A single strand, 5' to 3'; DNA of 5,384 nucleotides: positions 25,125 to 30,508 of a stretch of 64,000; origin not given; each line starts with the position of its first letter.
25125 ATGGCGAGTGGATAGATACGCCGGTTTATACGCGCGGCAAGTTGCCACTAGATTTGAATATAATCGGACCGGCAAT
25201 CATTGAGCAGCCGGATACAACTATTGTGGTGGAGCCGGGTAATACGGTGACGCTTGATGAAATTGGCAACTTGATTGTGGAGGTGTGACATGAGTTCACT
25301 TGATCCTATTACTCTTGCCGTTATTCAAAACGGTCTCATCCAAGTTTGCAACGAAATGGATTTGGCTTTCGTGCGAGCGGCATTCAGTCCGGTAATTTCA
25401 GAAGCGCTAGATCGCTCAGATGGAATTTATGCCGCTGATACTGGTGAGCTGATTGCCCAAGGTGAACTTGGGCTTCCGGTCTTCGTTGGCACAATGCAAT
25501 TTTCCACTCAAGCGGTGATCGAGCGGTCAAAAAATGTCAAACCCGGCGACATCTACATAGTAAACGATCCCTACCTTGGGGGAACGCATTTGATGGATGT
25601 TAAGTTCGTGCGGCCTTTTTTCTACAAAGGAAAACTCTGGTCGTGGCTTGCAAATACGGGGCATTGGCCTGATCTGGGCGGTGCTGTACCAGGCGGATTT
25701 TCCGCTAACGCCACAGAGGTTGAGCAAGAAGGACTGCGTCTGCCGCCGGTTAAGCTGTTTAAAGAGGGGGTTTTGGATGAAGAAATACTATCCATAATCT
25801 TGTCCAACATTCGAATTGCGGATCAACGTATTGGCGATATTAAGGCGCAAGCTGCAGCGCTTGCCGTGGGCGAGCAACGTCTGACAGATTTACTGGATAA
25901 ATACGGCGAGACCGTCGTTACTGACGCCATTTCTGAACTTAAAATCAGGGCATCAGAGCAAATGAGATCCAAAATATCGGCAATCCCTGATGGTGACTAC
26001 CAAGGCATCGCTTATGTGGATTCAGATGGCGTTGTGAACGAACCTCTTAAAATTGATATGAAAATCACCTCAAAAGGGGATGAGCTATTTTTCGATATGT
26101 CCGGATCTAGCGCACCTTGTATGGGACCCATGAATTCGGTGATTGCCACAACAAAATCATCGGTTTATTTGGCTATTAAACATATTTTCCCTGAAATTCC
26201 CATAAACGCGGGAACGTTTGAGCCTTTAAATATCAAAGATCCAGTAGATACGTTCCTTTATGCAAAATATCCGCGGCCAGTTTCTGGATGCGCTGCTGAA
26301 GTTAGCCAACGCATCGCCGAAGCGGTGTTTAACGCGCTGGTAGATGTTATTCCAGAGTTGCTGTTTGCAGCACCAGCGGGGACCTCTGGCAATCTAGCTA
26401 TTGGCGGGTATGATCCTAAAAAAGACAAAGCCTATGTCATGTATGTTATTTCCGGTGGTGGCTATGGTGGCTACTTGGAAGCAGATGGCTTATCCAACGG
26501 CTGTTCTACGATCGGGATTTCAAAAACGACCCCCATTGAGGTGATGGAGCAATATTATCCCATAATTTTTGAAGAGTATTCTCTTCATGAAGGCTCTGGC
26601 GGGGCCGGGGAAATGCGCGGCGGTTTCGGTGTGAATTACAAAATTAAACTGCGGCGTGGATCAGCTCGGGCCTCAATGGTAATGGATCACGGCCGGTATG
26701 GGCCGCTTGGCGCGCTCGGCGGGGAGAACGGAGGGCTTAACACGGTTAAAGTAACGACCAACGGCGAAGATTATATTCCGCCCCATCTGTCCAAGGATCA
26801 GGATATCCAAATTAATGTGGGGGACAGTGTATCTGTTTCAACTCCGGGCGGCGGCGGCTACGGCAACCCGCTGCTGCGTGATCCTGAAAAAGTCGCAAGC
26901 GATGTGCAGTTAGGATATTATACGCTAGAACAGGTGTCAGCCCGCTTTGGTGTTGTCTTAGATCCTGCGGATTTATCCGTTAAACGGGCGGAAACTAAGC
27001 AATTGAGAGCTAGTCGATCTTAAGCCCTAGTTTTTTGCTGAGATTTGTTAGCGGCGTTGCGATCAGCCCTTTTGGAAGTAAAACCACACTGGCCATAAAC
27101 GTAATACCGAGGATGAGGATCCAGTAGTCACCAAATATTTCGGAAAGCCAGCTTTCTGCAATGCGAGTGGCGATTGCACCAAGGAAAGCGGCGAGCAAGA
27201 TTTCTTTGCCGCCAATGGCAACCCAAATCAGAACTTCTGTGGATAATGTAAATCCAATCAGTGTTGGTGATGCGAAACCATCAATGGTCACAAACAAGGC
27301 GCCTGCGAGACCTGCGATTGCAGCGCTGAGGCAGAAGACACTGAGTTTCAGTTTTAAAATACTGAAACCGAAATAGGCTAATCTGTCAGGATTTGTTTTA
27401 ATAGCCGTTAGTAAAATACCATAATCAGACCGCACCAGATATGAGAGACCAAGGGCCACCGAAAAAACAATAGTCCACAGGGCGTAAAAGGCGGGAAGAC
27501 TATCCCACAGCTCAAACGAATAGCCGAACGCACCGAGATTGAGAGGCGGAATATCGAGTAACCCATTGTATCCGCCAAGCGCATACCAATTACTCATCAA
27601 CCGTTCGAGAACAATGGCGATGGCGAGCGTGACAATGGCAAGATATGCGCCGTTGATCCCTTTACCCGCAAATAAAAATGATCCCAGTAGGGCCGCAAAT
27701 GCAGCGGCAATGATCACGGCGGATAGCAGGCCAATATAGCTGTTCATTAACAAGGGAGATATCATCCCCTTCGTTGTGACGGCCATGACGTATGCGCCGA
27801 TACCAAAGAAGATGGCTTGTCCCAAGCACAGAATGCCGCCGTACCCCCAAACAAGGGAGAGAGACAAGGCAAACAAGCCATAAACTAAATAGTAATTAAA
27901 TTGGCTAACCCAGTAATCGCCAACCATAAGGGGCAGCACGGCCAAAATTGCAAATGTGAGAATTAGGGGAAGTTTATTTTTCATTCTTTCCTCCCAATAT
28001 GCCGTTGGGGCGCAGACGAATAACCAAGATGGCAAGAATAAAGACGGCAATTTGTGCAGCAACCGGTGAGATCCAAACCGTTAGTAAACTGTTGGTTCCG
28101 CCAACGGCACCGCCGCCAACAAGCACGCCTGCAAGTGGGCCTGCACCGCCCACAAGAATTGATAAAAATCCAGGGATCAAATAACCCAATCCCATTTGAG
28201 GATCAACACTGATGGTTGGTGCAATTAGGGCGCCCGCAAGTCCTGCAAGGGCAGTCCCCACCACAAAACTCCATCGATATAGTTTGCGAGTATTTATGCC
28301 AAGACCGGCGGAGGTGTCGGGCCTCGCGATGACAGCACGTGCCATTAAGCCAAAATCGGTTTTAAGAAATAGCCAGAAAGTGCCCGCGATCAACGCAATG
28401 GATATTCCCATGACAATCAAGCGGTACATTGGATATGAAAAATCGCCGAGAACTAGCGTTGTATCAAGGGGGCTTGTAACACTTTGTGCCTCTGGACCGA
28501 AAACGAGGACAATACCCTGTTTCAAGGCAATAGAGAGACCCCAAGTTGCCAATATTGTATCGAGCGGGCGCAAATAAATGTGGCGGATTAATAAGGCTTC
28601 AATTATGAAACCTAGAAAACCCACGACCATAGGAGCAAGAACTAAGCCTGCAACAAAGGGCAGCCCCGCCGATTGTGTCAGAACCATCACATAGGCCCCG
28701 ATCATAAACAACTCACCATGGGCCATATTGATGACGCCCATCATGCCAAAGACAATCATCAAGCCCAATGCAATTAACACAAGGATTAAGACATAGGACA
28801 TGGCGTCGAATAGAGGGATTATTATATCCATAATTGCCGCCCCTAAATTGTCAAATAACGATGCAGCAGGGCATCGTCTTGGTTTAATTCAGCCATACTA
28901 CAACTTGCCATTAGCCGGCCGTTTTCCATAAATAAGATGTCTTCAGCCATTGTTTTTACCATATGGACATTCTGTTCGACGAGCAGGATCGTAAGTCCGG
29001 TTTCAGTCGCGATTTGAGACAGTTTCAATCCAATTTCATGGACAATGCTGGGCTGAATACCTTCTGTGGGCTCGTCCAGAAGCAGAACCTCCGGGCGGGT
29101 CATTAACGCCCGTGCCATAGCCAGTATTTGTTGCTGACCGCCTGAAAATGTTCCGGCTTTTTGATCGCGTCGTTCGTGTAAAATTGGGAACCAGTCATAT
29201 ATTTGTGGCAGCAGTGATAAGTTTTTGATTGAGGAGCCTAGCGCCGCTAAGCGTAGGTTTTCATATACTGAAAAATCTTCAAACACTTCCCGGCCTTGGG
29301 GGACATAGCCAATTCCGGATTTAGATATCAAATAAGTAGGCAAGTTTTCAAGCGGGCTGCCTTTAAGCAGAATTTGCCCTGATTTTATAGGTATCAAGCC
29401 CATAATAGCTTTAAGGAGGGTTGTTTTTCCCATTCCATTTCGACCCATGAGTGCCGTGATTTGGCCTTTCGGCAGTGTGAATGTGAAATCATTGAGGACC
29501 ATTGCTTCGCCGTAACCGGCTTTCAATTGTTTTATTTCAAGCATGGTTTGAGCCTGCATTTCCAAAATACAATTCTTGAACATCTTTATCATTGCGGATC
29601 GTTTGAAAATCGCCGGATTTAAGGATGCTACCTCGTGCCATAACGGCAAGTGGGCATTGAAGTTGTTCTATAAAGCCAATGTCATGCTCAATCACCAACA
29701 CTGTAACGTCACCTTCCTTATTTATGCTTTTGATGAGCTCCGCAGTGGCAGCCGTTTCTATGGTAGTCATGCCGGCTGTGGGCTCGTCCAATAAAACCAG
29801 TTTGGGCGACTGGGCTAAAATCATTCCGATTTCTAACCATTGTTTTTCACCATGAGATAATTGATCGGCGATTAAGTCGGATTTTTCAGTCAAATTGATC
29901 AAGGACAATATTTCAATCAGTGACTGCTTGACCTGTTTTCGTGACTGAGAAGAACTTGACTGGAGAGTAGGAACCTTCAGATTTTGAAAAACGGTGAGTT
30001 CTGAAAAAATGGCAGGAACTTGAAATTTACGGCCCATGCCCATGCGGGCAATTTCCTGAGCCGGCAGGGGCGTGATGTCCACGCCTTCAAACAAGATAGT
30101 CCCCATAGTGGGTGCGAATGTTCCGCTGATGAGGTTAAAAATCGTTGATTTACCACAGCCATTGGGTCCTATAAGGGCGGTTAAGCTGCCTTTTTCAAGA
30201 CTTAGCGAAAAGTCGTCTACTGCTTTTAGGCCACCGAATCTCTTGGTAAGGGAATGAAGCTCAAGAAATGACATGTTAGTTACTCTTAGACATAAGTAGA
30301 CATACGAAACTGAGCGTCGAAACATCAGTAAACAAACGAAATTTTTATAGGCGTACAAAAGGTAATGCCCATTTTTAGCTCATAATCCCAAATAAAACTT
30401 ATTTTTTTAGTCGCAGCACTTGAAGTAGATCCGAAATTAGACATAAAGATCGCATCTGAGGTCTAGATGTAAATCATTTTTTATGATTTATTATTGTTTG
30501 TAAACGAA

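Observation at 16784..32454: Candidate variant nicotinamide/nicotinate pathway: ATP-dependent lactamase in place of enamidase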

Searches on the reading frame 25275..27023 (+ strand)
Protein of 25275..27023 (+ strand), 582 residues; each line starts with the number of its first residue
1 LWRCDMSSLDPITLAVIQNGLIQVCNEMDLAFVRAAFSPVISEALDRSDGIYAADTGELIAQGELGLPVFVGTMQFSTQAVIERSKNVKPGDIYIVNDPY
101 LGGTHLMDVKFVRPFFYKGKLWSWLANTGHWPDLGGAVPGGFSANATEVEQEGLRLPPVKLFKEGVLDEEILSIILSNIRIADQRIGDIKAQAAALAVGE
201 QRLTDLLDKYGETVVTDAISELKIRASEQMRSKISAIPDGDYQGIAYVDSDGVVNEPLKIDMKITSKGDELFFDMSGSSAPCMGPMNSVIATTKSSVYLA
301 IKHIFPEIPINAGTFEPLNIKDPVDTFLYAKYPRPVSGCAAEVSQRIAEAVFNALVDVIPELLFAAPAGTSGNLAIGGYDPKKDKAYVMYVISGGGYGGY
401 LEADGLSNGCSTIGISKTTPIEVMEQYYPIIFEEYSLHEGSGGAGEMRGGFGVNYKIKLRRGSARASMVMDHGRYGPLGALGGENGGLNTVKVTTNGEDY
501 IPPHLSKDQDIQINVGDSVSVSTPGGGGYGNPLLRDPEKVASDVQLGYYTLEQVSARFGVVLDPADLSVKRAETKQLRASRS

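Call 3: search_protein_families(library=pfam, proteins=[window:25275-27023:+])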
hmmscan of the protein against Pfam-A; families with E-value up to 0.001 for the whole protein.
window:25275-27023:+ (582 aa): 1 family
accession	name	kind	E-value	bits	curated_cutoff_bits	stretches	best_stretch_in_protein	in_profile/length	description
PF02538.19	Hydantoinase_B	-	9.4e-158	526.3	26.8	1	10-532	1-519/519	Hydantoinase B/oxoprolinase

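Call 5: search_protein_families(library=ncbifam, proteins=[window:25275-27023:+], max_evalue=0.00001)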
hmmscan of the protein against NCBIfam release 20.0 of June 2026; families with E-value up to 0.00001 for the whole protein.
window:25275-27023:+ (582 aa): 2 families
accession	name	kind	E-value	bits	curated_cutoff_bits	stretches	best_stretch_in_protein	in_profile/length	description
NF050157.1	CapLactmsBetCapB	equivalog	1e-101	341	1000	1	9-579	1-576/577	caprolactamase subunit beta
NF042976.1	AcphenoCarb_ApcD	equivalog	8.6e-38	130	1500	1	82-453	99-483/685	acetophenone carboxylase subunit delta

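Call 50: search_solved_structures(query=window:25290-27023:+, max_evalue=1e-10, show_alignments=1)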
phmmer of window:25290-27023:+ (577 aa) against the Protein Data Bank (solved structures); distinct sequences matched with E-value up to 1e-10: 5.
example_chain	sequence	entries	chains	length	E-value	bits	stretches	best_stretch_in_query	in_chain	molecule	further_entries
6yra_B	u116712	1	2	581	3.8e-80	273.2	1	1-559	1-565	Hydantoinase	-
7hk5_A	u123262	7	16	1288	1.5e-74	254.7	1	5-560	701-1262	N-methylhydantoinase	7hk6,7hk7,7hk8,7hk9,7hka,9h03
5l9w_A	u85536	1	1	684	9.5e-37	130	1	74-448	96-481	Acetophenone carboxylase delta subunit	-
5m45_A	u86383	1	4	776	6.3e-14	54.6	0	29-143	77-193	Acetone carboxylase alpha subunit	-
5svb_A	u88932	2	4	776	8e-14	54.3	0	29-143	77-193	Acetone carboxylase alpha subunit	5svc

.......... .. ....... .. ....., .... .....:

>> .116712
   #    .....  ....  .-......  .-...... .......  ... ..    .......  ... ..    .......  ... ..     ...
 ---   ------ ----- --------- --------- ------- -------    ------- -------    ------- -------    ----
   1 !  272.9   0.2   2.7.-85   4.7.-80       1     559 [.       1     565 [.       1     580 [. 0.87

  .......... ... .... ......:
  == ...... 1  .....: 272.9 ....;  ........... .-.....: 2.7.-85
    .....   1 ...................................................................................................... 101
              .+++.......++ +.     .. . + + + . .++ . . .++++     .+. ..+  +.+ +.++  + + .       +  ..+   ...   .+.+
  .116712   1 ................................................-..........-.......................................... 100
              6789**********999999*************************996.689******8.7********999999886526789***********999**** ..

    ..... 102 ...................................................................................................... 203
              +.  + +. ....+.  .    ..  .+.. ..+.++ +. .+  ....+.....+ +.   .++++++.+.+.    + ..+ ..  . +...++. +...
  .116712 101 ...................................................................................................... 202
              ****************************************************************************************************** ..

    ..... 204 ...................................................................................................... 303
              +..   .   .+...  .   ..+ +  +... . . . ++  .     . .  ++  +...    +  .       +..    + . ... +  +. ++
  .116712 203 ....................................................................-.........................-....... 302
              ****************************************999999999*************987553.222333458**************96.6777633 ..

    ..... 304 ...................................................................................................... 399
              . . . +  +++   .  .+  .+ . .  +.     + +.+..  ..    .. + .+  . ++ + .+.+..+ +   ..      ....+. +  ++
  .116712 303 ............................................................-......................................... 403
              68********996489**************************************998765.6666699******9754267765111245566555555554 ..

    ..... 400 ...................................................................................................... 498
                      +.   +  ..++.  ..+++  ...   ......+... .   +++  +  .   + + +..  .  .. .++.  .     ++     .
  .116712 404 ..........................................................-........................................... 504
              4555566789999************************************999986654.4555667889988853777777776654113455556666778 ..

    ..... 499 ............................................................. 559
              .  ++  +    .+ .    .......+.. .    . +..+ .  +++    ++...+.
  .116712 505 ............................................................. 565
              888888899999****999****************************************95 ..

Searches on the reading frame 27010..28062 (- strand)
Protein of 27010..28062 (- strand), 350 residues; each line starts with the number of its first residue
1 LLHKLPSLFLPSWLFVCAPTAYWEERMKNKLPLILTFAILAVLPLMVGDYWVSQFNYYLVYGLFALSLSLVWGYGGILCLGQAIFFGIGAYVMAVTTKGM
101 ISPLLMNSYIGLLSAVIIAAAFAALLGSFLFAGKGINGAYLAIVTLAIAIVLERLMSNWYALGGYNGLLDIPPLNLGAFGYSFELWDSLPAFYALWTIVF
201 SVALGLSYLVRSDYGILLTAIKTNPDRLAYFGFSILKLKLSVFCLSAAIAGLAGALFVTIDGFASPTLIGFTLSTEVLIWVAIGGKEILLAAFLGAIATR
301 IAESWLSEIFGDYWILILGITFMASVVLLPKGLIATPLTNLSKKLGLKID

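Call 4: search_protein_families(library=pfam, proteins=[window:27010-28062:-])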
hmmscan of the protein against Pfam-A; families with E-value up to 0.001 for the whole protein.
window:27010-28062:- (350 aa): 1 family
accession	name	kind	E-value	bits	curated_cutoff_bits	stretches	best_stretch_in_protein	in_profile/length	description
PF02653.21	BPD_transp_2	-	1.2e-27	97.2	26.8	1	57-325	8-268/269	Branched-chain amino acid transport system / permease component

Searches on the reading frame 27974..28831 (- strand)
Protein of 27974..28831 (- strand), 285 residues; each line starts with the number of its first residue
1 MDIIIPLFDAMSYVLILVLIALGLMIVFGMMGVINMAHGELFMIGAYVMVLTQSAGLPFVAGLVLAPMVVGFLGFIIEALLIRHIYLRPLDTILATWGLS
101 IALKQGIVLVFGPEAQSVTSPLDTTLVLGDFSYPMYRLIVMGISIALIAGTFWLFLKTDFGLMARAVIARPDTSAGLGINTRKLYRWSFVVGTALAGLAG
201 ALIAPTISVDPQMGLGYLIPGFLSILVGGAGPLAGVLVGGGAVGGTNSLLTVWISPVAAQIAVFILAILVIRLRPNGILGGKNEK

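Call 4: search_protein_families(library=pfam, proteins=[window:27974-28831:-])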
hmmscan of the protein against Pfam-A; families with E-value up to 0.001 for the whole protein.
window:27974-28831:- (285 aa): 1 family
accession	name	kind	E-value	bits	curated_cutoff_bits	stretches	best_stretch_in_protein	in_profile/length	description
PF02653.21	BPD_transp_2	-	8.5e-32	110.8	26.8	1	8-270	3-266/269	Branched-chain amino acid transport system / permease component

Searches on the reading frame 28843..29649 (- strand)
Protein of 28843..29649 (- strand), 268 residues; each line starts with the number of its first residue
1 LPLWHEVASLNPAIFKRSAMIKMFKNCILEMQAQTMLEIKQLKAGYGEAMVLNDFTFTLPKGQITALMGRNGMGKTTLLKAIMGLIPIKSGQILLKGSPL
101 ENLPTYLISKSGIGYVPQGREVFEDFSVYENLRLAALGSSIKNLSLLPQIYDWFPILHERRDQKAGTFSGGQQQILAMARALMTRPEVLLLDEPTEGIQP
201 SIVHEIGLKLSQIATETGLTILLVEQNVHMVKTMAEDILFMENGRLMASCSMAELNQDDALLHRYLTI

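Call 4: search_protein_families(library=pfam, proteins=[window:28843-29649:-])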
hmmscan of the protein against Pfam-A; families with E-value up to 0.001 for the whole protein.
window:28843-29649:- (268 aa): 5 families
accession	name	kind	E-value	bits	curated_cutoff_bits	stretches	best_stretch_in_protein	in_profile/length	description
PF00005.33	ABC_tran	-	9.7e-34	117.3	25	1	52-195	1-136/137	ABC transporter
PF13304.12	AAA_21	-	5.8e-09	36.9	27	0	163-222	233-294/304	AAA domain, putative AbiEii toxin, Type IV TA system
PF13476.12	AAA_23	-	0.00054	21.1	27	1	53-82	11-39/201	AAA domain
PF13401.12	AAA_22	-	0.00074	20.3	27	0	63-225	6-122/130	AAA domain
PF13555.12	AAA_29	-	0.00075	19.6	27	0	57-85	17-45/61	P-loop containing region of AAA domain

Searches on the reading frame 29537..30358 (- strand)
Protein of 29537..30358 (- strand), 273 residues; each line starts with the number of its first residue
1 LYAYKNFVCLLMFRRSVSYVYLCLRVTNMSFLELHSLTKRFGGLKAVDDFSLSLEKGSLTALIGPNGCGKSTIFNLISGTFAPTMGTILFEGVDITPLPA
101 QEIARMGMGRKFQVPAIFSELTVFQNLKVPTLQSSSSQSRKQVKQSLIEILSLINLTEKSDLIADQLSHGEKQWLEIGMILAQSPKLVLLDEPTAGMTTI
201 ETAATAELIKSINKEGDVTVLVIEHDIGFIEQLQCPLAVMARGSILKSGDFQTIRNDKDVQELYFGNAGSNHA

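Call 4: search_protein_families(library=pfam, proteins=[window:29537-30358:-])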
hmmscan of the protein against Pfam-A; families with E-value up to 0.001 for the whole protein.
window:29537-30358:- (273 aa): 5 families
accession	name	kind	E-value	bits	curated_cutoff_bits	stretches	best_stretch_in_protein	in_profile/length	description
PF00005.33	ABC_tran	-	6.8e-31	108.1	25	1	48-195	2-137/137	ABC transporter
PF13304.12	AAA_21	-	1.6e-08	35.4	27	1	59-78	1-20/304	AAA domain, putative AbiEii toxin, Type IV TA system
PF02463.25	SMC_N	-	1.9e-07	31.2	40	0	57-77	24-44/220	RecF/RecN/SMC N terminal domain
PF13476.12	AAA_23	-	6e-05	24.2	27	1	45-78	8-40/201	AAA domain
PF13175.12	AAA_15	-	0.00025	21.2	32.1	1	45-77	12-43/374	AAA ATPase domain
